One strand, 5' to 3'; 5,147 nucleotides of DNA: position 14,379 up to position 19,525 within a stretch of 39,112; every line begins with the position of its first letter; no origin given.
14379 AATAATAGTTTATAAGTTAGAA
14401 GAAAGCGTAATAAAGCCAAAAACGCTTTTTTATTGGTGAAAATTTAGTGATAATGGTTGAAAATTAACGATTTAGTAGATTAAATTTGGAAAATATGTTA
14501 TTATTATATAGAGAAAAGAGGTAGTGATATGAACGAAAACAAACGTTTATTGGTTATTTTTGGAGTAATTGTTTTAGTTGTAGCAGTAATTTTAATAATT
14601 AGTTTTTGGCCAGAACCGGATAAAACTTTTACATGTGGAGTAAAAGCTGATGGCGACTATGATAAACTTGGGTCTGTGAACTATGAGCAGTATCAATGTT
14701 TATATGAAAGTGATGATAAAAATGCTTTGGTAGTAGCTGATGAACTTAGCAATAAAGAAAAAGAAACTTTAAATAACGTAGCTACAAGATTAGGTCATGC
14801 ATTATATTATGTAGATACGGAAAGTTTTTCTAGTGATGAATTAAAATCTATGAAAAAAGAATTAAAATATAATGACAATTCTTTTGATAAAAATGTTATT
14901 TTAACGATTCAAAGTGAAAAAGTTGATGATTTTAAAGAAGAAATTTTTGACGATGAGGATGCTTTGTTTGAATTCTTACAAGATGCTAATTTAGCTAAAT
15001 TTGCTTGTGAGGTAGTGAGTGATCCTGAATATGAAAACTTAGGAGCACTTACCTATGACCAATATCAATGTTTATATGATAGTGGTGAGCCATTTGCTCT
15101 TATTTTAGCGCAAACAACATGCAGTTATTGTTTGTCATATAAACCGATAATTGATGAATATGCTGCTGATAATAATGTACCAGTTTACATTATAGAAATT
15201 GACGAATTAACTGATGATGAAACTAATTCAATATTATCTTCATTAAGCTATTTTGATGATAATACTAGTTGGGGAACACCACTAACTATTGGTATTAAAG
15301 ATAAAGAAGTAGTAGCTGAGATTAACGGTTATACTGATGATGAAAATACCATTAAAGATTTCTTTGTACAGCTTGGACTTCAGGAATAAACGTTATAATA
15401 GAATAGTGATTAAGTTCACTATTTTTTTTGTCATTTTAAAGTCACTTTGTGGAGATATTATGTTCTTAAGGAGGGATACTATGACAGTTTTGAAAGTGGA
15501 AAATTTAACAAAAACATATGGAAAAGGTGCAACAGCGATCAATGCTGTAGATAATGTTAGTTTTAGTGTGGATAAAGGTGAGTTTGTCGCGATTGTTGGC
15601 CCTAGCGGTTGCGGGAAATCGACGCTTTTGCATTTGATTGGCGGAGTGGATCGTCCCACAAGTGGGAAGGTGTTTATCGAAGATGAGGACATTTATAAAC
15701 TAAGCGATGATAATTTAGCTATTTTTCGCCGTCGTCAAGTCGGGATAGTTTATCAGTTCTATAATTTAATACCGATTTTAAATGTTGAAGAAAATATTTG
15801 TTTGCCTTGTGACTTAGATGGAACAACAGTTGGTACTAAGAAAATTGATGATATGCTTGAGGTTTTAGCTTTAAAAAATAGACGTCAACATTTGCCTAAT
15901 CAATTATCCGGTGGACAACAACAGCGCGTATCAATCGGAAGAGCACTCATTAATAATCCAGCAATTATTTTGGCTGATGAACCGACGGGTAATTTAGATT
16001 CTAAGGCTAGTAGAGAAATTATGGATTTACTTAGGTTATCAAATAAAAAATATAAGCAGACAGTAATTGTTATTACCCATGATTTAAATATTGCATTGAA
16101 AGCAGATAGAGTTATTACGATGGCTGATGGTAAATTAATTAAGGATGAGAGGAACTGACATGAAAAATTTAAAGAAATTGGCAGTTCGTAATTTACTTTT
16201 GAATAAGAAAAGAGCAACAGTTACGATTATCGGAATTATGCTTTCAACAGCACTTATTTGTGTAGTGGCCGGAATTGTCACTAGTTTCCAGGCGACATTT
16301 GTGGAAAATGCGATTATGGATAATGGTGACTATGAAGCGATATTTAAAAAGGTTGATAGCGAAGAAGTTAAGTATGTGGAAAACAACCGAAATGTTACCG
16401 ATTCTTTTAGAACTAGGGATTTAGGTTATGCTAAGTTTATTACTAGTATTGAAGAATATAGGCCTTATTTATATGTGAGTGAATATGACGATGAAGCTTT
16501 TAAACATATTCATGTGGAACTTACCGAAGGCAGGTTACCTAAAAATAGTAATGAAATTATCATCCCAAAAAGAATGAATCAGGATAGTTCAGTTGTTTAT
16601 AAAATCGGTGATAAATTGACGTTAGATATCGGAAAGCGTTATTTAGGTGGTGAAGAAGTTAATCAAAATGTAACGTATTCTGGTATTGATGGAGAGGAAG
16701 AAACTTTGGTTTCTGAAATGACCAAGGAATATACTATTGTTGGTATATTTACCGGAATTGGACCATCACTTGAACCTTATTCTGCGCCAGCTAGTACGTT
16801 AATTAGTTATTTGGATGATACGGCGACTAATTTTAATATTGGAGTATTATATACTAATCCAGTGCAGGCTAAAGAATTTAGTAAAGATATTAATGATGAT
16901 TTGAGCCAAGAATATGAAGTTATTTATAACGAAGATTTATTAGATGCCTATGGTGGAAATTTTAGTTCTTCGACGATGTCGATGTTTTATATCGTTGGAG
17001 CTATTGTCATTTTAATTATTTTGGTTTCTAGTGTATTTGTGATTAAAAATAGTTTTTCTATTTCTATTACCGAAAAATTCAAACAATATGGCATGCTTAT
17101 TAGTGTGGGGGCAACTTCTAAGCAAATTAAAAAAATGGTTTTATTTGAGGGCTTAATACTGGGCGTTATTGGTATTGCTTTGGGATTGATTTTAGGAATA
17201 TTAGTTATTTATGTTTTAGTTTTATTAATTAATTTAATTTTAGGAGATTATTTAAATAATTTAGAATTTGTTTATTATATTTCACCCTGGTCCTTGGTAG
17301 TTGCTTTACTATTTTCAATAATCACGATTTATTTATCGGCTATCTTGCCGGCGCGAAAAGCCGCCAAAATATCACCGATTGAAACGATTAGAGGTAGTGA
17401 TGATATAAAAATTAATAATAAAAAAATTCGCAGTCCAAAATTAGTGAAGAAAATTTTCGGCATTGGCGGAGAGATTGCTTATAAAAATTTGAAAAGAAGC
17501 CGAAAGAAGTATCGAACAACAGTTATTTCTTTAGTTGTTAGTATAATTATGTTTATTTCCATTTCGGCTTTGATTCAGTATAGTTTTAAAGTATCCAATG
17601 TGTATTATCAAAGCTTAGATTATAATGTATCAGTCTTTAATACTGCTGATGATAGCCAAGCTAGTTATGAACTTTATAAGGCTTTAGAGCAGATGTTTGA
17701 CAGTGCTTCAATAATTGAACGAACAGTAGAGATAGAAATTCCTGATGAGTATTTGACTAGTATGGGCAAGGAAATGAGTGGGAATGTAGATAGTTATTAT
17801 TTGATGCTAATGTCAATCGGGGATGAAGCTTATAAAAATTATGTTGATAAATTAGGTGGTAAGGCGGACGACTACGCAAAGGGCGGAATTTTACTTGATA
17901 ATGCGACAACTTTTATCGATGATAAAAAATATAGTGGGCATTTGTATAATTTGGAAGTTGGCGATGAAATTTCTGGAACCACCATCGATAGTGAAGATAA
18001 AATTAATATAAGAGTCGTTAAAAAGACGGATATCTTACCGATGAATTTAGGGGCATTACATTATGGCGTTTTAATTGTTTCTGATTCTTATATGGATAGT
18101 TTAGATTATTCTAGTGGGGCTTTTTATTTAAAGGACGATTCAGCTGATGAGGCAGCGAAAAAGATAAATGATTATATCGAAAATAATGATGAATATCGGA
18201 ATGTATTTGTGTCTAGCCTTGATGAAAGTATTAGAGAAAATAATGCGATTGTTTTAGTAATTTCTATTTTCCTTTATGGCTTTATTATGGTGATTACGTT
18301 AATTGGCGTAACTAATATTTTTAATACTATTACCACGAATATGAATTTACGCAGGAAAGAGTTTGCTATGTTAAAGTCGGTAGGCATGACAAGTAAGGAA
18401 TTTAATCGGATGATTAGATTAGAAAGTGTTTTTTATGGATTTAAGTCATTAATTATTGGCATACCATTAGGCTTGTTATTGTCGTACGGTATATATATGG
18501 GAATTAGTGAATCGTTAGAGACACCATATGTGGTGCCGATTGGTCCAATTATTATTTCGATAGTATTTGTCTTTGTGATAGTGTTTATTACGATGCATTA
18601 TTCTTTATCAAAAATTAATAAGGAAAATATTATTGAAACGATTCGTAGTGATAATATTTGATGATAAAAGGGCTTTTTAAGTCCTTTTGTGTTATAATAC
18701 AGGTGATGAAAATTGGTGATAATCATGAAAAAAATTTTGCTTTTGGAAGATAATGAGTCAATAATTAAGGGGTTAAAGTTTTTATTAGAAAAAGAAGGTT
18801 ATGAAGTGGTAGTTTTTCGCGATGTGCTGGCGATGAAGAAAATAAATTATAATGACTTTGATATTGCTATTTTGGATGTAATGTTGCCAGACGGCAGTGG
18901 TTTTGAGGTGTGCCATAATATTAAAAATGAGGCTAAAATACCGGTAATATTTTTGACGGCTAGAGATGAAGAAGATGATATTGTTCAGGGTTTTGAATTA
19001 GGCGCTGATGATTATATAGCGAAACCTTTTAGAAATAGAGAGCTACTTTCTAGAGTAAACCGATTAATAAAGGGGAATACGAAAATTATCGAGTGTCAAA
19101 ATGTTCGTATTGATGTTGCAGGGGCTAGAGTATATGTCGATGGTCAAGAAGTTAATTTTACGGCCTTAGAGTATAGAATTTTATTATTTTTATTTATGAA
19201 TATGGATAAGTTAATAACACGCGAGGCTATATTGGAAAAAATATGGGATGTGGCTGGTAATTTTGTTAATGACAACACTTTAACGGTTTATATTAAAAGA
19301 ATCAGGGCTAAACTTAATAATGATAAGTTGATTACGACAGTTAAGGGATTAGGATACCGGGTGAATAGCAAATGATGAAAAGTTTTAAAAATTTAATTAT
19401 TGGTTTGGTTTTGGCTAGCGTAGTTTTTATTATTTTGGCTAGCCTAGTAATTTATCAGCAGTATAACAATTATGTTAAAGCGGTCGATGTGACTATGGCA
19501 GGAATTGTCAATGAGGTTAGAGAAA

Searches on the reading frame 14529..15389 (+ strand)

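Call 88: search_protein_families(library=pfam, proteins=[window:14529-15389:+], max_evalue=0.001)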
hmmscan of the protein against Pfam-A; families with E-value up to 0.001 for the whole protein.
window:14529-15389:+ (286 aa): 1 family
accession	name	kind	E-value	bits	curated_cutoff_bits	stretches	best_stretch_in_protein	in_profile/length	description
PF13098.12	Thioredoxin_2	-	0.00074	20.3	27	0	185-273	4-99/104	Thioredoxin-like domain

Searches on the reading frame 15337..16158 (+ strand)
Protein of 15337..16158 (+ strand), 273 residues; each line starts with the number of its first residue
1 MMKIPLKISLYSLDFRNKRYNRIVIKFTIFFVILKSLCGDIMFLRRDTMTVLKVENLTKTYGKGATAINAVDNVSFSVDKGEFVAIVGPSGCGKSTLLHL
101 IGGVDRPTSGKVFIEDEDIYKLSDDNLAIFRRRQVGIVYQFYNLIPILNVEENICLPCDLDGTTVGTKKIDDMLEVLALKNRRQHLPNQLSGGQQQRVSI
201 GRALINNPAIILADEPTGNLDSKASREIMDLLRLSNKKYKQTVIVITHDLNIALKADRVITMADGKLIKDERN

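Call 88: search_protein_families(library=pfam, proteins=[window:15337-16158:+], max_evalue=0.001)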
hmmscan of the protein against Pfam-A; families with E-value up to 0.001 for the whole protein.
window:15337-16158:+ (273 aa): 3 families
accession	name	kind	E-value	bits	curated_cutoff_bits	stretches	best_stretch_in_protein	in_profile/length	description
PF00005.33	ABC_tran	-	5.8e-35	121.3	25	1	72-217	2-136/137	ABC transporter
PF02463.25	SMC_N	-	1.1e-07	32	40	1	160-263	113-212/220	RecF/RecN/SMC N terminal domain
PF13304.12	AAA_21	-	4.9e-06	27.2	27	0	208-252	256-302/304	AAA domain, putative AbiEii toxin, Type IV TA system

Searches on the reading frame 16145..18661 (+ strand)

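Call 36: search_protein_families(library=pfam, proteins=[window:16145-18661:+], max_evalue=0.001)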
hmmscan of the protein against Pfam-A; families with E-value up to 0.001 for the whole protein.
window:16145-18661:+ (838 aa): 2 families
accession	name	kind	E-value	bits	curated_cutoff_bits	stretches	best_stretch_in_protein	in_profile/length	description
PF02687.27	FtsX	-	3e-38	131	25.5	2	713-829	3-120/120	FtsX-like permease C-terminal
PF12704.14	MacB_PCD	-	0.00027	21.7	27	1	26-250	3-205/207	MacB-like periplasmic core domain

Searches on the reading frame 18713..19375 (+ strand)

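Call 36: search_protein_families(library=pfam, proteins=[window:18713-19375:+], max_evalue=0.001)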
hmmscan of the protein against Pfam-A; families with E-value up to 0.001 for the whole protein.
window:18713-19375:+ (220 aa): 2 families
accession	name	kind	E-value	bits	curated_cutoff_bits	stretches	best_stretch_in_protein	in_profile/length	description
PF00072.30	Response_reg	-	7.6e-27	94.1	30.2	1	8-115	1-110/111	Response regulator receiver domain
PF00486.34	Trans_reg_C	-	7.9e-20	71.2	26.2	1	144-216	1-76/77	Transcriptional regulatory protein, C terminal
